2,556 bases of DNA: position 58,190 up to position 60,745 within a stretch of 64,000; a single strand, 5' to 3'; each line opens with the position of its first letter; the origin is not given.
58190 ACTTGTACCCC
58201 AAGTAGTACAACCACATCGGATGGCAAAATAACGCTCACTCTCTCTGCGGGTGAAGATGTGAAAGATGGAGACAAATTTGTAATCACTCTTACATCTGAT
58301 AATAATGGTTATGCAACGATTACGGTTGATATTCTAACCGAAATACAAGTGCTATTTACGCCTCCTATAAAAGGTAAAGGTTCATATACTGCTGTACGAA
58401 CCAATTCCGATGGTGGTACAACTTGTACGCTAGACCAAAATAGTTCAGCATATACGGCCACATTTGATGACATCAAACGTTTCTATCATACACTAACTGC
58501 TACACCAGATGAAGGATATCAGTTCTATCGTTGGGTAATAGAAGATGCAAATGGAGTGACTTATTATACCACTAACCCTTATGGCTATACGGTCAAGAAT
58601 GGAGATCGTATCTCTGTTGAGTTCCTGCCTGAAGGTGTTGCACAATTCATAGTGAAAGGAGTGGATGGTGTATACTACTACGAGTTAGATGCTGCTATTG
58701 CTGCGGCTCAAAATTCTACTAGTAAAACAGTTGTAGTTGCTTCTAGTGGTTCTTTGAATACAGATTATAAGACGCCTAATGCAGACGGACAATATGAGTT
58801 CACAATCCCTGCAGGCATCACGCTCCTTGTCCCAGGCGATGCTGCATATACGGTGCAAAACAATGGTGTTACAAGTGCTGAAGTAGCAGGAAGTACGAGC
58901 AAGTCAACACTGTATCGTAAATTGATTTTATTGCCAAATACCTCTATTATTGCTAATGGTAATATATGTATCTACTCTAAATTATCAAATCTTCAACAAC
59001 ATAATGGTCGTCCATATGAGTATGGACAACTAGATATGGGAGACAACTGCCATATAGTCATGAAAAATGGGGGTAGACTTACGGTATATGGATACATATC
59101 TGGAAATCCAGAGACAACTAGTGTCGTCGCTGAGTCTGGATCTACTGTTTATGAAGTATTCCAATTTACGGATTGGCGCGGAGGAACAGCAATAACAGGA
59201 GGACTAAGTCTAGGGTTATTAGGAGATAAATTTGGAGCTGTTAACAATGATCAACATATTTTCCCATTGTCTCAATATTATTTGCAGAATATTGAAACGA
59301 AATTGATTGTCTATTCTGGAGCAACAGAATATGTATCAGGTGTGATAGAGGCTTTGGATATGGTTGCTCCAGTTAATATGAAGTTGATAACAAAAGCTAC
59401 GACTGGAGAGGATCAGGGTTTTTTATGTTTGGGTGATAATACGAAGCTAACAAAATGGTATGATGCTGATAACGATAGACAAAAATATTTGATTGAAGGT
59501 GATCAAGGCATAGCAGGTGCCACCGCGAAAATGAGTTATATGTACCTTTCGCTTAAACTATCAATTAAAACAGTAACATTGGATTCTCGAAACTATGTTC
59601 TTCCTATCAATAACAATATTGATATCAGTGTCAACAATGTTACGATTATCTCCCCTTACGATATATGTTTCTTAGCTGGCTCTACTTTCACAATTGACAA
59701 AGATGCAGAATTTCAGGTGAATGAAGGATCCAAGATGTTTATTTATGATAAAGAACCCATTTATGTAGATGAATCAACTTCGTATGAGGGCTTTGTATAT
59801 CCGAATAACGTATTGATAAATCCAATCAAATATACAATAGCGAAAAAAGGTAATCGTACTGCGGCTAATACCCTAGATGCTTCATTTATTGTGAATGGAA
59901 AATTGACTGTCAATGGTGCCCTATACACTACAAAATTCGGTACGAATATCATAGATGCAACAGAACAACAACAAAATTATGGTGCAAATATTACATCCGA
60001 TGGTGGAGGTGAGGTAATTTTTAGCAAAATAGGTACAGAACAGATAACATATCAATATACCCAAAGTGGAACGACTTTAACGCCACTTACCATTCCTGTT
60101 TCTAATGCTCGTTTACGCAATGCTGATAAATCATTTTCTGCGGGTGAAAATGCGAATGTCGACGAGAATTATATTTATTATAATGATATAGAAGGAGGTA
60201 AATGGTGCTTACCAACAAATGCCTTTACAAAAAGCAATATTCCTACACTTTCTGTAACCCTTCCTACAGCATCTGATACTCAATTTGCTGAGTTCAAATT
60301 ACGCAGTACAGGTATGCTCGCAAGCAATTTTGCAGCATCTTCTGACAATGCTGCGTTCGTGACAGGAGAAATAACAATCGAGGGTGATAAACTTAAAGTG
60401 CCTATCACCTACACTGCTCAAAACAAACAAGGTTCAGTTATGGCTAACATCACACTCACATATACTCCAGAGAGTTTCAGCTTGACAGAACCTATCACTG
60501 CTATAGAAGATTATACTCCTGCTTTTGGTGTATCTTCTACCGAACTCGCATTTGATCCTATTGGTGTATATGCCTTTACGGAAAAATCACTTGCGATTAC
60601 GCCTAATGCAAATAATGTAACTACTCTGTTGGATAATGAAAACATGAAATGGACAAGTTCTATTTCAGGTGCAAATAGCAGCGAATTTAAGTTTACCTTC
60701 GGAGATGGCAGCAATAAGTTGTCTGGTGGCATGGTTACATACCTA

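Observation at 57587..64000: Giant ORF of more than 2138 codons, open to the window edge and invisible in the ORF track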

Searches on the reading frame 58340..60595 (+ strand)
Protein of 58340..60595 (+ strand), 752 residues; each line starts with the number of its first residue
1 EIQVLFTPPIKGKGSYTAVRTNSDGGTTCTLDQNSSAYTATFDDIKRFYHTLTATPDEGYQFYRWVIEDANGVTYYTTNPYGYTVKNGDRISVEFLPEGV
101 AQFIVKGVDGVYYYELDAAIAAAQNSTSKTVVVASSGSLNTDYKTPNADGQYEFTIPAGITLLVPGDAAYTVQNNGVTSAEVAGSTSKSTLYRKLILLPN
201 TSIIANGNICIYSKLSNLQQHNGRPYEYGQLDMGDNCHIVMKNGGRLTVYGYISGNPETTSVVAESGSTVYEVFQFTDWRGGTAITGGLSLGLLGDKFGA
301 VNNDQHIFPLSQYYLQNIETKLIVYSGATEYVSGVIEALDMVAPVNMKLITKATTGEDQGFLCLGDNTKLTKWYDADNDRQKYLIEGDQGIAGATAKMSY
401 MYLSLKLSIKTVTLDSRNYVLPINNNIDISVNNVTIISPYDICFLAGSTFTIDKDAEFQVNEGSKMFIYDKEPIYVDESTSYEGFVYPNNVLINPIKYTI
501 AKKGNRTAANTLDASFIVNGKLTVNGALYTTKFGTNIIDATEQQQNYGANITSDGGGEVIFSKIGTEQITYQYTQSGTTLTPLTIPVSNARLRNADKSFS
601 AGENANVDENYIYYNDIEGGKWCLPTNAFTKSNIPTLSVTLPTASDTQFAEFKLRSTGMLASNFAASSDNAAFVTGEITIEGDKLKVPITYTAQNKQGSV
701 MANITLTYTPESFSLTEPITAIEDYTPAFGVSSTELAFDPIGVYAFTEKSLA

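Call 59: predict_structure(alignment_id=A3)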
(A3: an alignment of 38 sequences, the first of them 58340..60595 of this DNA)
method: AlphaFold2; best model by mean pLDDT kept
length: 752 residues; sequences in the alignment: 38
mean_pLDDT: 86.5   pTM: 0.80
mean pLDDT of the five models: 86.5, 86.0, 85.7, 85.4, 84.5
residues with pLDDT >= 90: 410; 70-90: 252; 50-70: 77; < 50: 13
segments of 3 or more residues with pLDDT < 50: 746-749
pLDDT, mean of each block of 10 residues (from residue 1): 94 95 92 95 92 96 93 91 95 93 88 93 93 95 93 97 82 87 90 96 98 91 92 98 97 96 98 86 71 57 83 88 98 87 92 94 97 90 94 93 85 90 92 97 92 95 93 55 60 69 68 91 95 76 78 89 91 80 86 88 85 77 72 83 85 72 90 92 87 88 86 83 73 54 49 48
secondary structure, 60 per line:
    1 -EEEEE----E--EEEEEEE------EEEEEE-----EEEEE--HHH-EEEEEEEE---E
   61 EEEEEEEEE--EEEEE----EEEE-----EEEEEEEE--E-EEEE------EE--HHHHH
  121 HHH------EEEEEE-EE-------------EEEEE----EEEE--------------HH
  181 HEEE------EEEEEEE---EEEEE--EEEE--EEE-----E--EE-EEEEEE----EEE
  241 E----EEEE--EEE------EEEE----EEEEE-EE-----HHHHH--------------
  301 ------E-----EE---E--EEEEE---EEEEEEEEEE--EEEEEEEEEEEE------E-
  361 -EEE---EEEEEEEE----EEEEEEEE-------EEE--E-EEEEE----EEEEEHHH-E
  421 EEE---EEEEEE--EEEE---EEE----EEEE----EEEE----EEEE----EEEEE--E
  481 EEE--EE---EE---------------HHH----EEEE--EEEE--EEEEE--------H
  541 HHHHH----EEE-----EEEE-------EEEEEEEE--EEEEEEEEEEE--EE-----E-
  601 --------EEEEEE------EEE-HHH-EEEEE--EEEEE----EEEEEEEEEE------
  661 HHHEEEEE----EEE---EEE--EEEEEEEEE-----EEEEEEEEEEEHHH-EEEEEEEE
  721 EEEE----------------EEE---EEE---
elements in order (helices of 4 or more, strands of 3 or more residues): E2-6 E14-20 E27-32 E38-42 E49-56 E60-69 E72-76 E81-84 E90-97 E102-105 H116-123 E130-135 E152-156 E161-164 E182-184 E191-197 E201-205 E208-211 E214-216 E228-233 E238-241 E246-249 E252-254 E261-264 E269-273 H282-286 E321-325 E329-338 E341-352 E362-364 E368-375 E380-387 E395-397 E402-406 E411-415 E420-423 E427-432 E435-438 E442-444 E449-452 E457-460 E465-468 E473-477 E480-483 E515-518 E521-524 E527-531 H540-545 E550-552 E558-561 E569-576 E579-589 E609-614 E621-623 E629-633 E636-640 E645-654 E664-668 E673-675 E679-681 E684-692 E698-708 E713-724 E741-743 E747-749
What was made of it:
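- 57650..58636 (+): N-terminal strain-variable beta-domain region (aa 22-350). It ends in an InlB B-repeat-like domain; the Flg_new_2 match covers aa 302-341 (nt 58490-58609). The AlphaFold model shows a beta-sandwich at model residues 1-97 (call 59).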

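Call 62: fold_search(model_id=the predicted structure, library=pdb)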
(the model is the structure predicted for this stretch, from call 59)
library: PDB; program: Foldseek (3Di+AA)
matches with E <= 10: 1909; with E <= 0.001: 1
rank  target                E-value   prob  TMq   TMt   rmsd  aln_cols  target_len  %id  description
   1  7r5k_10               1.3e-04  0.98  0.13  0.06  26.4       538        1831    8  Human nuclear pore complex (constricted) (released 2022-06-22)
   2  7sqc_2A               4.1e-03  0.99  0.09  0.10  13.9       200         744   11  Ciliary C1 central pair apparatus isolated from Chlamydomonas reinhardtii (released 2022-04-13)
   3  7sqc_2B               4.7e-03  1.00  0.10  0.10  13.3       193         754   11  Ciliary C1 central pair apparatus isolated from Chlamydomonas reinhardtii (released 2022-04-13)
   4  2hvj_A                5.4e-03  0.99  0.10  0.29  17.3       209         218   11  Crystal structure of KcsA-Fab-TBA complex in low K+ (released 2007-02-20)
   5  6ks2_B                5.6e-03  1.00  0.10  0.28  16.1       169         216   12  Structure of anti-Ghrelin receptor antibody (released 2020-08-12)
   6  2y5t_A                5.6e-03  0.99  0.10  0.27  15.8       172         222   12  Crystal structure of the pathogenic autoantibody CIIC1 in complex with the triple-helical C1 peptide (released 2011-12-14)
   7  4c83_A                5.9e-03  0.99  0.09  0.25  14.9       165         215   12  Crystal Structure of the IgG2a LPT3 in complex with an 8-sugar inner core analogue of Neisseria meningitidis (released 2014-02-12)
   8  6zr7_AAA              6.7e-03  0.97  0.11  0.26  20.0       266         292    8  X-ray structure of human Dscam Ig7-Ig9 (released 2020-12-30)
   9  3oq3_B                7.0e-03  1.00  0.11  0.24  14.7       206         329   12  Structural Basis of Type-I Interferon Sequestration by a Poxvirus Decoy Receptor (released 2011-05-18)
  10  4ebq_H                7.0e-03  0.99  0.10  0.27  15.3       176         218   10  Fab structure of anti-Vaccinia virus D8L antigen mouse IgG2a LA5 (released 2012-06-06)
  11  6jmr_E                7.4e-03  0.99  0.10  0.27  15.6       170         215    7  CD98hc extracellular domain bound to HBJ127 Fab and MEM-108 Fab (released 2019-06-19)
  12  9ijj_4K               8.1e-03  1.00  0.11  0.19  13.0       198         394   11  In situ structure of the central apparatus in mouse sperm axoneme. (released 2025-06-04)
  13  5x0t_A                8.8e-03  0.99  0.10  0.28  15.0       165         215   12  Crystal structure of CD147 C2 domain in complex with Fab of its monoclonal antibody 6H8 (released 2018-01-24)
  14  1nld_H                9.2e-03  0.99  0.10  0.28  15.6       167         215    9  FAB FRAGMENT OF A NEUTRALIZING ANTIBODY DIRECTED AGAINST AN EPITOPE OF GP41 FROM HIV-1 (released 1996-12-23)
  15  4lk4                  1.0e-02  0.99  0.10  0.20  11.2       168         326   14  Structure of Vibrio cholerae VesB protease (released 2014-02-05)
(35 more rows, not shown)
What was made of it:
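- On Big_2 (PF02368) Ig-like domain: Generic Ig-like folds are present by Foldseek (call 62).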

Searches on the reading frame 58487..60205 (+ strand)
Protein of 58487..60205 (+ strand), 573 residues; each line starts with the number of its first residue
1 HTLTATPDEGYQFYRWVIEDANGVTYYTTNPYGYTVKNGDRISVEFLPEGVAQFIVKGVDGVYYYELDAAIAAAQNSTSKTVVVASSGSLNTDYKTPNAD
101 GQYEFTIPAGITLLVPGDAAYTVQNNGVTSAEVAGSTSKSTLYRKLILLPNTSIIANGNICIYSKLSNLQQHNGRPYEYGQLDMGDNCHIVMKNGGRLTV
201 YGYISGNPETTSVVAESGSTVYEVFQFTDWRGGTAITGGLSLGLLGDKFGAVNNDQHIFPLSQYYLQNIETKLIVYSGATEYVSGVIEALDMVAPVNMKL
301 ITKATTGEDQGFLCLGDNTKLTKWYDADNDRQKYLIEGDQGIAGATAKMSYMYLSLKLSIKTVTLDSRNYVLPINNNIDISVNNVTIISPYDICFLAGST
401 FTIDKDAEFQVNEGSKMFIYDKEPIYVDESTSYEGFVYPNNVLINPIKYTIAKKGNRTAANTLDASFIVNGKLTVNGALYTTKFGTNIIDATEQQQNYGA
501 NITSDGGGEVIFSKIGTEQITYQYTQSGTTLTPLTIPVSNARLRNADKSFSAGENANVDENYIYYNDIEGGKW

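Call 85: search_solved_structures(query=A5, max_evalue=10)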
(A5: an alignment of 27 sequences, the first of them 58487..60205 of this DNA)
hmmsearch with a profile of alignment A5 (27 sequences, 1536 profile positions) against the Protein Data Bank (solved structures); distinct sequences matched with E-value up to 10: 2.
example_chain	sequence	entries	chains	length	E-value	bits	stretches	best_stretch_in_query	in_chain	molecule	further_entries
7kmx_a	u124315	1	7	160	0.068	14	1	871-952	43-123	Minor capsid protein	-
1yb3_A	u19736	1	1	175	0.087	13.6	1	567-624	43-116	hypothetical protein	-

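Call 88: find_homologous_proteins(query=A6, max_evalue=1e-10)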
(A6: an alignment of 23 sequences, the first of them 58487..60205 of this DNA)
Query A6 (23 sequences) (573 aa, profile of the alignment): 52 proteins with E <= 1e-10 among 8000 candidates.
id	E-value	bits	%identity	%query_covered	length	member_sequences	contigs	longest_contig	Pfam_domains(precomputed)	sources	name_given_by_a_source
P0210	2.4e-220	751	31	100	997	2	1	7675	PF18998.7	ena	-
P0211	1.6e-219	748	32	100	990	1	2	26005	-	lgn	-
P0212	1.7e-219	748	32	100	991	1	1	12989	-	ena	-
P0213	2.1e-218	744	31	100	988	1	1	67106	PF18998.7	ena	-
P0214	6.0e-217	739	32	100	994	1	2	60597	PF18998.7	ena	-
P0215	1.0e-215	735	31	98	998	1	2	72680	-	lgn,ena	-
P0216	1.5e-201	689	31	100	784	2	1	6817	PF09479.17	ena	-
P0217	2.3e-197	675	31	100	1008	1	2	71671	PF18998.7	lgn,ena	-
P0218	1.4e-194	666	32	98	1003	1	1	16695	PF18998.7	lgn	-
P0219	9.1e-194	663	32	100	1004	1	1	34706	PF18998.7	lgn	-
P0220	9.5e-194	663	32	100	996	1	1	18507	PF18998.7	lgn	-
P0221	2.1e-193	662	32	100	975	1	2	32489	PF18998.7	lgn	-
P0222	3.7e-193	661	32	100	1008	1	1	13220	PF18998.7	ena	-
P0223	1.1e-192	659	32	100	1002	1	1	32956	PF18998.7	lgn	-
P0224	3.7e-192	658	29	100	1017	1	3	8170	PF18998.7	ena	-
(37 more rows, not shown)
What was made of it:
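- Homologues carry dockerins, as cellulosomal enzymes do (call 88).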
